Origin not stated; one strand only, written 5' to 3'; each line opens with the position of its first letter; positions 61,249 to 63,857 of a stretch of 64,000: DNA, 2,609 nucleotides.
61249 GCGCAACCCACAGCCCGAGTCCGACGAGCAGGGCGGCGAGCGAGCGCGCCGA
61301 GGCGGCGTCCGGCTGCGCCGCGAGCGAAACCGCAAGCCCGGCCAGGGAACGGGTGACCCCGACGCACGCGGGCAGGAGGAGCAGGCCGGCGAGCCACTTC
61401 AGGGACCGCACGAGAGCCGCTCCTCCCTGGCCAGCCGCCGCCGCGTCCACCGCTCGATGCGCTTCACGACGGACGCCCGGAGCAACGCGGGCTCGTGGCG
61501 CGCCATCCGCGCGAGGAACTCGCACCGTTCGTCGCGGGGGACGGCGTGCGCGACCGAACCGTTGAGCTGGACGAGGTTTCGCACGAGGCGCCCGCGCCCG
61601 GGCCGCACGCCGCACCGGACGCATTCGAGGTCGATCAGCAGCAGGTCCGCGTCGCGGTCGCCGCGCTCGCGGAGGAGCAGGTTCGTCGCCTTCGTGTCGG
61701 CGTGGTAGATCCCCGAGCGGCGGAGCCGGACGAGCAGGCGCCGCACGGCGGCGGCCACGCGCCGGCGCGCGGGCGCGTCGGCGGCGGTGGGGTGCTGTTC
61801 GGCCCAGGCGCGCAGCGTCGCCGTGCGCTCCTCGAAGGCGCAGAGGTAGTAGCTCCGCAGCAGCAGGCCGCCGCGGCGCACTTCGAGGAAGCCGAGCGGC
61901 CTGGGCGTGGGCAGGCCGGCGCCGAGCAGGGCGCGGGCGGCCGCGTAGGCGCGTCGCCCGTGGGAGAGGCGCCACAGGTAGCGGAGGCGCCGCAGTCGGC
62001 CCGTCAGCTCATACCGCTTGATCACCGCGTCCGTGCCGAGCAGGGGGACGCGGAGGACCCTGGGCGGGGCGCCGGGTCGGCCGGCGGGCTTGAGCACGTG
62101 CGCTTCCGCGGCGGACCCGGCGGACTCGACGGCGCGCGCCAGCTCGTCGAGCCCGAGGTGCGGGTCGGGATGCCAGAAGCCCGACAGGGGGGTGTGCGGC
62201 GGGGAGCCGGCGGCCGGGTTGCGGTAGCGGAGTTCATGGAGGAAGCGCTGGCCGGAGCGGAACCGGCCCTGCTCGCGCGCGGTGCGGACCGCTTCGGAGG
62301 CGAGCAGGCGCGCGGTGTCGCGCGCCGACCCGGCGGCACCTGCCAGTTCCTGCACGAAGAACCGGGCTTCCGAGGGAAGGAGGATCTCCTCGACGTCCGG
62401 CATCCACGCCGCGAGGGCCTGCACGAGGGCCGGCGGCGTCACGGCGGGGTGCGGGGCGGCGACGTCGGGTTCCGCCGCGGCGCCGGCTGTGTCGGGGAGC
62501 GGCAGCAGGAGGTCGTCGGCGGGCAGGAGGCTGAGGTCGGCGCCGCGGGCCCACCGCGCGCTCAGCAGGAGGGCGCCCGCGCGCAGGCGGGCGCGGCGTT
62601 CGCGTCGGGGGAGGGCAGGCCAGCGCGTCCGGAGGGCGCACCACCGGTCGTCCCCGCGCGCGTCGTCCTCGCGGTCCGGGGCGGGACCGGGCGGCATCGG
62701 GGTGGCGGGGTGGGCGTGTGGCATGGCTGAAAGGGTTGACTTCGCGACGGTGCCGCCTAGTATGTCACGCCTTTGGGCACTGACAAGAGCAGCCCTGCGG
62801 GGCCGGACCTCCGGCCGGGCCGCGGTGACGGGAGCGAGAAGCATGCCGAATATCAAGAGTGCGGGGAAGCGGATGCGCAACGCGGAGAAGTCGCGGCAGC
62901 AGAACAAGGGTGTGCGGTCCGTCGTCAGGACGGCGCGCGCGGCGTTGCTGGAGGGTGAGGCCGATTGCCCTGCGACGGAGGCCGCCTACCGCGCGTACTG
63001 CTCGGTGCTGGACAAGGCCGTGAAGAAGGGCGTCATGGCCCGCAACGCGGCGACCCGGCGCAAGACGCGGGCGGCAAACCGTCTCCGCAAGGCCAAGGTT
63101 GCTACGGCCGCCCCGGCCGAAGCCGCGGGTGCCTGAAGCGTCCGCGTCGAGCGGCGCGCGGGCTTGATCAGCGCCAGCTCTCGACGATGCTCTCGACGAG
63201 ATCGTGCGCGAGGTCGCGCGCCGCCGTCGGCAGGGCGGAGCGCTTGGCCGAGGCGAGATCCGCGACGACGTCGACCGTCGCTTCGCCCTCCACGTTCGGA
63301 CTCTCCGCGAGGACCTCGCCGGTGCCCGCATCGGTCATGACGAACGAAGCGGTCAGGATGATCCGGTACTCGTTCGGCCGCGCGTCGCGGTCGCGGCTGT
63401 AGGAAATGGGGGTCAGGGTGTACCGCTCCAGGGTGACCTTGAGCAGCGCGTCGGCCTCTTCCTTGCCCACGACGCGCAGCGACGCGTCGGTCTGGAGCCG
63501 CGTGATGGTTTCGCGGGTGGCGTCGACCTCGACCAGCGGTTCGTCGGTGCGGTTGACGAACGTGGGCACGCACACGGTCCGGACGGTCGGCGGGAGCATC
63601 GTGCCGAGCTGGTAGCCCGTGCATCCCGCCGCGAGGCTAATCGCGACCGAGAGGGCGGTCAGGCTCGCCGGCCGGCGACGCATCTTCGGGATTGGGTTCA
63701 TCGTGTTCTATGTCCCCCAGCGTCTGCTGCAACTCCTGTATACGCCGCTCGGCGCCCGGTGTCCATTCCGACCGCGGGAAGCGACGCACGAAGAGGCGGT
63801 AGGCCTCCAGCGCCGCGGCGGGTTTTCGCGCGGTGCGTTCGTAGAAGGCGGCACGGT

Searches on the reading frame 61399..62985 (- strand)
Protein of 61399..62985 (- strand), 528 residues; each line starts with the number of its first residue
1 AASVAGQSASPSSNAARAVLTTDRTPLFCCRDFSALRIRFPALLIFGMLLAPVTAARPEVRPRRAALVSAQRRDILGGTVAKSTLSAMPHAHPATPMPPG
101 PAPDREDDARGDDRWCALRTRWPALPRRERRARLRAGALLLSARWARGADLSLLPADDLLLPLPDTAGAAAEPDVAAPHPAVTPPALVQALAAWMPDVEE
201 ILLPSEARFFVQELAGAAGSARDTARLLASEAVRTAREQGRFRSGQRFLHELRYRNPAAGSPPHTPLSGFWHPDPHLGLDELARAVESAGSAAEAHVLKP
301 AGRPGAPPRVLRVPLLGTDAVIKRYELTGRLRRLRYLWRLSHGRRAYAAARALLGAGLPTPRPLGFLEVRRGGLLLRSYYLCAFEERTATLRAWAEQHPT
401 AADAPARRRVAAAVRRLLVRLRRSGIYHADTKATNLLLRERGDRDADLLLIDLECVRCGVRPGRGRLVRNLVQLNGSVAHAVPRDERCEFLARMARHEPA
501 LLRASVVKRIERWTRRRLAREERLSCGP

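Call 8: search_protein_families(library=pfam, proteins=[window:61399-62985:-], max_evalue=0.001)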
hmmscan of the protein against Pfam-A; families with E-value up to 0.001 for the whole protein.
window:61399-62985:- (528 aa): 1 family
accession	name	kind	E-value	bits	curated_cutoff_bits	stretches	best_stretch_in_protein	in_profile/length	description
PF06293.20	Kdo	-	7.1e-13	48.9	21.3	1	324-478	37-190/207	Lipopolysaccharide kinase (Kdo/WaaP) family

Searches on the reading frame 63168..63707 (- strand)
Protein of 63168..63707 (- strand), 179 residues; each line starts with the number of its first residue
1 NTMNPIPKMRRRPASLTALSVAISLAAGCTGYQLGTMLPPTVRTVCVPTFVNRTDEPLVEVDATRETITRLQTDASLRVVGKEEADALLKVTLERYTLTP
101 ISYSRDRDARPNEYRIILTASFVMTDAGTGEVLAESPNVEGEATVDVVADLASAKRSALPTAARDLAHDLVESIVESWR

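Call 8: search_protein_families(library=pfam, proteins=[window:63168-63707:-], max_evalue=0.001)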
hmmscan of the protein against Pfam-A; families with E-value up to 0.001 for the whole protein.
window:63168-63707:- (179 aa): 1 family
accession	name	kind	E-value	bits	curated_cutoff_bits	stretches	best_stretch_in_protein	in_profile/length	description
PF04390.17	LptE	-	1.5e-13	51.9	23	1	43-174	2-114/118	Lipopolysaccharide-assembly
